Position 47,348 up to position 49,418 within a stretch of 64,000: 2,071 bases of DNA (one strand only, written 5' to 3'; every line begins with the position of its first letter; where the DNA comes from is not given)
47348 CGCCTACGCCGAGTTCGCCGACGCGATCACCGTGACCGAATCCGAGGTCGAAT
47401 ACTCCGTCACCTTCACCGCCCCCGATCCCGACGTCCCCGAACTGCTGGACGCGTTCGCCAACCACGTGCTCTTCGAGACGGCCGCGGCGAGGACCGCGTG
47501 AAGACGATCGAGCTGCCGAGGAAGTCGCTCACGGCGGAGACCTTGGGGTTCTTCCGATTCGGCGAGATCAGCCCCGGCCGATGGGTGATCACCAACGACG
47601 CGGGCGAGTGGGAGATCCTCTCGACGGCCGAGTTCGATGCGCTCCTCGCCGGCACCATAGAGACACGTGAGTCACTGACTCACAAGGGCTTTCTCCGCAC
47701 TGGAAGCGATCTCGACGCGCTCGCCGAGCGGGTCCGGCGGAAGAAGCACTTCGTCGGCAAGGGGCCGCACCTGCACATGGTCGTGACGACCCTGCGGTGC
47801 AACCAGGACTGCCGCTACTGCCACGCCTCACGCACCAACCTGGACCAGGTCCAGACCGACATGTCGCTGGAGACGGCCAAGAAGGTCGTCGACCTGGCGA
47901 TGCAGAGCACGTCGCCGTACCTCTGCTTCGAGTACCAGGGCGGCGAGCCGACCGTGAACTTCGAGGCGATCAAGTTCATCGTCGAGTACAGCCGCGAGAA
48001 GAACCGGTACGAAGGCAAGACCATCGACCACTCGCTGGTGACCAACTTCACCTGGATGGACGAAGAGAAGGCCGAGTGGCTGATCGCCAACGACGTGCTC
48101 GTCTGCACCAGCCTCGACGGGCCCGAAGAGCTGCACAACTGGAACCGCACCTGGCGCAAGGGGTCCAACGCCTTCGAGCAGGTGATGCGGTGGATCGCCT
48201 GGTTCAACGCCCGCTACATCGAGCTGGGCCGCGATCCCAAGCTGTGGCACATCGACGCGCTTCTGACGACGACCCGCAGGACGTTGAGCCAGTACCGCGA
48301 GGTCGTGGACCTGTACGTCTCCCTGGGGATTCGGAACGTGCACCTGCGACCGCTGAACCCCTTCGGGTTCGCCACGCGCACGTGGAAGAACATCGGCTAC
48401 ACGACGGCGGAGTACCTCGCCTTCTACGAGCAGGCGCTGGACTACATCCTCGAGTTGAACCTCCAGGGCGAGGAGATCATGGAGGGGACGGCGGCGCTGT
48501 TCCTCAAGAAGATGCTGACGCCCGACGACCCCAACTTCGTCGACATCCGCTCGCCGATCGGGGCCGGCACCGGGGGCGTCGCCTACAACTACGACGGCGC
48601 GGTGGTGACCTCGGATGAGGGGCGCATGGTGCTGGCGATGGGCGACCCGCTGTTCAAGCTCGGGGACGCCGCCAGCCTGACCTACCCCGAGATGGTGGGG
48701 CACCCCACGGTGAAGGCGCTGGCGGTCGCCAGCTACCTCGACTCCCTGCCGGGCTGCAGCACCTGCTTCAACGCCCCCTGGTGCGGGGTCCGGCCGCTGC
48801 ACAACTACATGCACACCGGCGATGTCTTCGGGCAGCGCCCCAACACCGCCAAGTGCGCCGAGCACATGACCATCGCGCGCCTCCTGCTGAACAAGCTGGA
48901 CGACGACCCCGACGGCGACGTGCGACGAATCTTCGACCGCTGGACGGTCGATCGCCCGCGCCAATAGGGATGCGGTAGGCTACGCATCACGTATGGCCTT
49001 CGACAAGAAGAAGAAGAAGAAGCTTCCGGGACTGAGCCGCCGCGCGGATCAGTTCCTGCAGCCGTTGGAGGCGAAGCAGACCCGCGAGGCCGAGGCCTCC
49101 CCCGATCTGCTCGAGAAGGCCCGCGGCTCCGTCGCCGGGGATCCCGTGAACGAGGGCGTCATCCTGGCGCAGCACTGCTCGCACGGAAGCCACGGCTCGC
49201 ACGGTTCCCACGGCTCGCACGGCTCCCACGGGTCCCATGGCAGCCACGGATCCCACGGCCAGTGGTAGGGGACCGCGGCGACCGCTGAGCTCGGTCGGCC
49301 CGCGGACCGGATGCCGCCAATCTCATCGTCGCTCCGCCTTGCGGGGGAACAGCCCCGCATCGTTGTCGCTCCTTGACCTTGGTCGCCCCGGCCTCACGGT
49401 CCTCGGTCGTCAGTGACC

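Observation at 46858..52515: Extended His-Xaa-Ser (Hxs) peptide-maturation locus with a third radical SAM enzyme and a PLP enzyme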

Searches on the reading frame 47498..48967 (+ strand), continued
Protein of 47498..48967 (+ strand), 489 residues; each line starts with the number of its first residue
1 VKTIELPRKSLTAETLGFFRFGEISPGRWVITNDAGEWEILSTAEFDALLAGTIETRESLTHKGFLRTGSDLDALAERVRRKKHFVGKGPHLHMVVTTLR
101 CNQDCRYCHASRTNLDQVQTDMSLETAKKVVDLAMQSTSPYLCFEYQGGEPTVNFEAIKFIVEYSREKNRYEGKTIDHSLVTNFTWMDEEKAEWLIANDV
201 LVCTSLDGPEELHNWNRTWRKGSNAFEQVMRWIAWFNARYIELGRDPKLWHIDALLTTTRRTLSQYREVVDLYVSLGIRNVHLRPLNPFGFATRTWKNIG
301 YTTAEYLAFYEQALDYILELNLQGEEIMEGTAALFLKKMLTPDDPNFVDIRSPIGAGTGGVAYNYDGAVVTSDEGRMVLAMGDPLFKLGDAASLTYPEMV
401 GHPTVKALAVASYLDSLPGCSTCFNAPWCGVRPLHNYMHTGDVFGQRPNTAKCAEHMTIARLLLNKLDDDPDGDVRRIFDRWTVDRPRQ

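Call 68: search_protein_families(library=ncbifam, proteins=[L065:11487-12407:+, L060:11467-12408:+, L064:11485-12363:+], max_evalue=1e-10)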
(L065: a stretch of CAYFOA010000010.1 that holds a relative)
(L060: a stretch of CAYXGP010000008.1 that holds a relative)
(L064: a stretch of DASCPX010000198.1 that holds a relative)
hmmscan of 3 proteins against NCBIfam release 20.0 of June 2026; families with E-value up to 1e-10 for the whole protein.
L065:11487-12407:+ (306 aa): 25 families
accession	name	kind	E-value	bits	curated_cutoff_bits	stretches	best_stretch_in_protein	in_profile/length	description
NF038332.1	rSAM_rare_HxsC4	exception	1.4e-47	162.5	500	1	5-235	12-249/335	radical SAM protein HxsC4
TIGR03977.1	rSAM_pair_HxsC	equivalog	7.6e-22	77.5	267.9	1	14-237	32-260/292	His-Xaa-Ser system radical SAM maturase HxsC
TIGR04545.1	rSAM_ahbD_hemeb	equivalog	1.7e-20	73.8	500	1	13-196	6-189/339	heme b synthase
TIGR04053.2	TIGR04053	equivalog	1.1e-19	71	395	1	16-190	17-194/366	TIGR04053 family radical SAM/SPASM domain-containing protein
TIGR02668.1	moaA_archaeal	equivalog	3.7e-18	65.6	325.25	1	9-196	12-200/303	GTP 3',8-cyclase MoaA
TIGR03913.1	rad_SAM_trio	equivalog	6.1e-18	64.4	591.75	1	13-191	25-201/477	GDL motif peptide-associated radical SAM/SPASM maturase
TIGR04466.1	rSAM_BlsE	equivalog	1.4e-17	64.2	400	1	7-181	3-174/327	cytosylglucuronate decarboxylase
TIGR04051.1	rSAM_NirJ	equivalog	2.5e-17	62.9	515.45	1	16-188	11-182/354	heme d1 biosynthesis radical SAM protein NirJ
TIGR04303.1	GeoRSP_rSAM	equivalog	4.6e-16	59.3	400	1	12-210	10-205/325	GeoRSP system radical SAM/SPASM protein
TIGR04055.1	rSAM_NirJ2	equivalog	6.5e-16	58.8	500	1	16-190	9-182/326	putative heme d1 biosynthesis radical SAM protein NirJ2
NF045646.2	rSAM_Se_TrsS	equivalog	9.1e-16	57.4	490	1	11-160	90-242/441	radical SAM (seleno)protein TrsS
TIGR02666.1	moaA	equivalog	3.1e-15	56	284.05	1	10-175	13-186/336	GTP 3',8-cyclase MoaA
TIGR04133.1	rSAM_w_lipo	hypoth_equivalog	4.8e-15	55.3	425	1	15-189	32-209/350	TIGR04133 family radical SAM/SPASM protein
NF045574.1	sacti_mat_StsB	exception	1.1e-14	54.2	625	1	16-188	105-275/466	StsB family radical SAM/SPASM domain sactipeptide maturase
TIGR04347.1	pseudo_SAM_Halo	equivalog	1.6e-14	54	525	1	14-184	45-214/390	TIGR04347 family pseudo-SAM/SPASM protein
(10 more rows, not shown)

L060:11467-12408:+ (314 aa): 28 families (the best 25 are shown)
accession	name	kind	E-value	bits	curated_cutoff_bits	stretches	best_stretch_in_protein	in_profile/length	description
NF038332.1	rSAM_rare_HxsC4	exception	1.4e-48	165.8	500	1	20-243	13-243/335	radical SAM protein HxsC4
TIGR03977.1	rSAM_pair_HxsC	equivalog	2.4e-25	89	267.9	1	30-251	34-260/292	His-Xaa-Ser system radical SAM maturase HxsC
TIGR04545.1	rSAM_ahbD_hemeb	equivalog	7.4e-25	88.1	500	1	30-209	9-188/339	heme b synthase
TIGR04053.2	TIGR04053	equivalog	2.2e-24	86.4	395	1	31-204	18-194/366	TIGR04053 family radical SAM/SPASM domain-containing protein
NF045574.1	sacti_mat_StsB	exception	4.3e-21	75.3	625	1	8-203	83-276/466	StsB family radical SAM/SPASM domain sactipeptide maturase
TIGR02109.1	PQQ_syn_pqqE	equivalog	1.6e-20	73.4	381.35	1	28-214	14-200/358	pyrroloquinoline quinone biosynthesis protein PqqE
TIGR04546.1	rSAM_ahbC_deAc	equivalog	2.9e-20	72.4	650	1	29-196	47-213/390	12,18-didecarboxysiroheme deacetylase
TIGR04051.1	rSAM_NirJ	equivalog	3.7e-20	72.2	515.45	1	30-203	11-183/354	heme d1 biosynthesis radical SAM protein NirJ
TIGR04055.1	rSAM_NirJ2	equivalog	2.1e-19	70.2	500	1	30-204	9-182/326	putative heme d1 biosynthesis radical SAM protein NirJ2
TIGR04347.1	pseudo_SAM_Halo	equivalog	3e-19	69.5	525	1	28-197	45-213/390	TIGR04347 family pseudo-SAM/SPASM protein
TIGR02668.1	moaA_archaeal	equivalog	1.7e-18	66.7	325.25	1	23-208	12-198/303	GTP 3',8-cyclase MoaA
TIGR04054.1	rSAM_NirJ1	equivalog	3.7e-18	65.3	650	1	30-196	45-210/387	putative heme d1 biosynthesis radical SAM protein NirJ1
NF045646.2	rSAM_Se_TrsS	equivalog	1.1e-17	63.7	490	1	30-181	95-249/441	radical SAM (seleno)protein TrsS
TIGR04251.1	SCM_rSAM_ScmF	equivalog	5.8e-17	62.1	400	1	31-198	14-184/353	SynChlorMet cassette radical SAM/SPASM protein ScmF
TIGR03913.1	rad_SAM_trio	equivalog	2.4e-16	59.2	591.75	1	29-207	27-203/477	GDL motif peptide-associated radical SAM/SPASM maturase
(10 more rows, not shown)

L064:11485-12363:+ (293 aa): 27 families (the best 25 are shown)
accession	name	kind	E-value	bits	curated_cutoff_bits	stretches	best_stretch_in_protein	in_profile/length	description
NF038332.1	rSAM_rare_HxsC4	exception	2.6e-48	164.9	500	1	2-224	15-244/335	radical SAM protein HxsC4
TIGR03977.1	rSAM_pair_HxsC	equivalog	8.7e-28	97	267.9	1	10-226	34-255/292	His-Xaa-Ser system radical SAM maturase HxsC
TIGR04545.1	rSAM_ahbD_hemeb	equivalog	2.7e-26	92.8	500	1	10-190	9-189/339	heme b synthase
NF045574.1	sacti_mat_StsB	exception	2.3e-24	86.1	625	1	11-184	106-277/466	StsB family radical SAM/SPASM domain sactipeptide maturase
TIGR04053.2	TIGR04053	equivalog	2.5e-24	86.2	395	1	11-213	18-222/366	TIGR04053 family radical SAM/SPASM domain-containing protein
TIGR02668.1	moaA_archaeal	equivalog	1.5e-22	79.9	325.25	1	9-185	18-195/303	GTP 3',8-cyclase MoaA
TIGR03913.1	rad_SAM_trio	equivalog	5.9e-21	74.4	591.75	1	9-203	27-221/477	GDL motif peptide-associated radical SAM/SPASM maturase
TIGR02109.1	PQQ_syn_pqqE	equivalog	6e-21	74.8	381.35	1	8-192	14-198/358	pyrroloquinoline quinone biosynthesis protein PqqE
TIGR04051.1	rSAM_NirJ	equivalog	1.3e-20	73.7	515.45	1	10-184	11-184/354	heme d1 biosynthesis radical SAM protein NirJ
TIGR02666.1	moaA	equivalog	7.8e-20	71.1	284.05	1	10-168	19-185/336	GTP 3',8-cyclase MoaA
TIGR04055.1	rSAM_NirJ2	equivalog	1.4e-19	70.8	500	1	6-184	5-182/326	putative heme d1 biosynthesis radical SAM protein NirJ2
TIGR04466.1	rSAM_BlsE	equivalog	5.8e-19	68.7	400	1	11-176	13-175/327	cytosylglucuronate decarboxylase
NF045646.2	rSAM_Se_TrsS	equivalog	3.4e-18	65.4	490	1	10-162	95-250/441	radical SAM (seleno)protein TrsS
NF001199.0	PRK00164.2-1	equivalog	3.7e-18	65.7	231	1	9-163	20-175/308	GTP 3',8-cyclase MoaA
TIGR04546.1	rSAM_ahbC_deAc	equivalog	4.1e-18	65.3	650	1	9-177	47-212/390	12,18-didecarboxysiroheme deacetylase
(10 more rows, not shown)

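Call 78: search_protein_families(library=ncbifam, proteins=[L039:14059-15120:+, L016:14083-15183:+, L018:13753-14796:+, L023:13816-14817:+, L030:13946-14983:+, L067:13832-14830:+, L076:12866-13906:+, L006:14039-15076:+, L019:13842-14843:+, L041:7839-8858:+], max_evalue=1e-25)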
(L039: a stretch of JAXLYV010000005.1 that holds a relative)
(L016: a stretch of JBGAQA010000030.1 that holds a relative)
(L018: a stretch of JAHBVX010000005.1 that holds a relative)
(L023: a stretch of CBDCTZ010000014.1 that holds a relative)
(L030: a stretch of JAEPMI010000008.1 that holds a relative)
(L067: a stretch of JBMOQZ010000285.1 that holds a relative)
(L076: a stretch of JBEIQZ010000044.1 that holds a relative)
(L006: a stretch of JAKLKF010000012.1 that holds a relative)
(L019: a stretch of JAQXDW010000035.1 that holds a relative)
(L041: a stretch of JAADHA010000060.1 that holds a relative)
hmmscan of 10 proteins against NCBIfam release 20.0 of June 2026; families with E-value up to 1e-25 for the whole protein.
L039:14059-15120:+ (354 aa): 1 family
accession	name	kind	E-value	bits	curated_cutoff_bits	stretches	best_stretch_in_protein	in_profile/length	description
NF038332.1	rSAM_rare_HxsC4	exception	5e-41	141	500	1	20-350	6-334/335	radical SAM protein HxsC4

L016:14083-15183:+ (367 aa): 1 family
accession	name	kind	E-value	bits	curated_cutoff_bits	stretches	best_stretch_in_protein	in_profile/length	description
NF038332.1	rSAM_rare_HxsC4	exception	3.2e-42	144.9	500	1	20-351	5-334/335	radical SAM protein HxsC4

L018:13753-14796:+ (348 aa): 1 family
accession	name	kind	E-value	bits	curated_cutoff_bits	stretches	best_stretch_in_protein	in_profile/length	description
NF038332.1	rSAM_rare_HxsC4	exception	1.1e-39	136.6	500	1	9-343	3-334/335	radical SAM protein HxsC4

L023:13816-14817:+ (334 aa): 1 family
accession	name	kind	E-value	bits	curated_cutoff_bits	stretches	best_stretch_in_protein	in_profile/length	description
NF038332.1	rSAM_rare_HxsC4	exception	1.1e-37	130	500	1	5-329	13-334/335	radical SAM protein HxsC4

L030:13946-14983:+ (346 aa): 1 family
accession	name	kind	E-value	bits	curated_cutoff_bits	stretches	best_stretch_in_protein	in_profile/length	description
NF038332.1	rSAM_rare_HxsC4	exception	4.2e-37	128.1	500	1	11-341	12-334/335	radical SAM protein HxsC4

L067:13832-14830:+ (333 aa): 1 family
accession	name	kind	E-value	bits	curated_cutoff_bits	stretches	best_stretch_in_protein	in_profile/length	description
NF038332.1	rSAM_rare_HxsC4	exception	9.5e-42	143.3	500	1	7-332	10-331/335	radical SAM protein HxsC4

L076:12866-13906:+ (347 aa): 1 family
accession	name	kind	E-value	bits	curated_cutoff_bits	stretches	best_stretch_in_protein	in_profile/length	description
NF038332.1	rSAM_rare_HxsC4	exception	1.2e-42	146.3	500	1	22-347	11-332/335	radical SAM protein HxsC4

L006:14039-15076:+ (346 aa): 1 family
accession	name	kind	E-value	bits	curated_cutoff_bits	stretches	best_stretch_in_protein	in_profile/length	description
NF038332.1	rSAM_rare_HxsC4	exception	1.7e-37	129.4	500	1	9-344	13-325/335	radical SAM protein HxsC4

L019:13842-14843:+ (334 aa): 1 family
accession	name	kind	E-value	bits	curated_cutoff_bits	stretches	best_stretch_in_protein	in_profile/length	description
NF038332.1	rSAM_rare_HxsC4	exception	3.8e-37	128.2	500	1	7-330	13-330/335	radical SAM protein HxsC4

L041:7839-8858:+ (340 aa): 1 family
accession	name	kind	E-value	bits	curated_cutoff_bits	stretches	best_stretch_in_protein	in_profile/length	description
NF038332.1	rSAM_rare_HxsC4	exception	2.3e-36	125.6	500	1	8-338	13-325/335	radical SAM protein HxsC4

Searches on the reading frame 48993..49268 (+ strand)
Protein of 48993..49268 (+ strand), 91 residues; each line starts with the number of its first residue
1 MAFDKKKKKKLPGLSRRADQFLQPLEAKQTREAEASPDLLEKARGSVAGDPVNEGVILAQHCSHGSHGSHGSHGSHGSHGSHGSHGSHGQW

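Call 4: search_protein_families(library=ncbifam, proteins=[window:48993-49268:+], max_evalue=0.01)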
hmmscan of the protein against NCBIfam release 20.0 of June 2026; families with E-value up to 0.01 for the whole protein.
window:48993-49268:+ (91 aa): 5 families
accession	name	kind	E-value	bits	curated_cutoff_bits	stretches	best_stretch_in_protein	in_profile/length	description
NF038313.3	HisXaaSer_A4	exception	4.4e-16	59.5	55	1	10-90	1-92/93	His-Xaa-Ser repeat protein HxsA4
TIGR03979.1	His_Ser_Rich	equivalog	3.3e-05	24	121.65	1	26-78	22-74/190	His-Xaa-Ser repeat protein HxsA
NF038309.1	HisXaaSer_A3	equivalog_domain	7.5e-05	22.5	65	1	57-88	43-76/81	His-Xaa-Ser repeat protein HxsA3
NF038296.1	HisXaaSer_A2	equivalog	0.00012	23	48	1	53-78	69-94/96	His-Xaa-Ser repeat protein HxsA2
NF038329.2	gly_rich_SclB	equivalog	0.0028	16.6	325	1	60-88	251-279/442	LPXTG-anchored collagen-like adhesin Scl2/SclB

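Call 5: search_protein_families(library=pfam, proteins=[window:48993-49268:+], max_evalue=0.01)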
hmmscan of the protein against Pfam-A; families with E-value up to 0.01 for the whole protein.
window:48993-49268:+ (91 aa): 1 family
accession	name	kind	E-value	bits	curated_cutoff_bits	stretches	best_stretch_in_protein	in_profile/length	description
PF01391.23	Collagen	-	0.0019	18.3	27.2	1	65-89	28-52/60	Collagen triple helix repeat (20 copies)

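Call 43: search_protein_families(library=padloc, proteins=[window:48993-49268:+], max_evalue=0.001)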
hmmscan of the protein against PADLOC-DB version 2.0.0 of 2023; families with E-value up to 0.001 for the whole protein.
window:48993-49268:+ (91 aa): 0 families
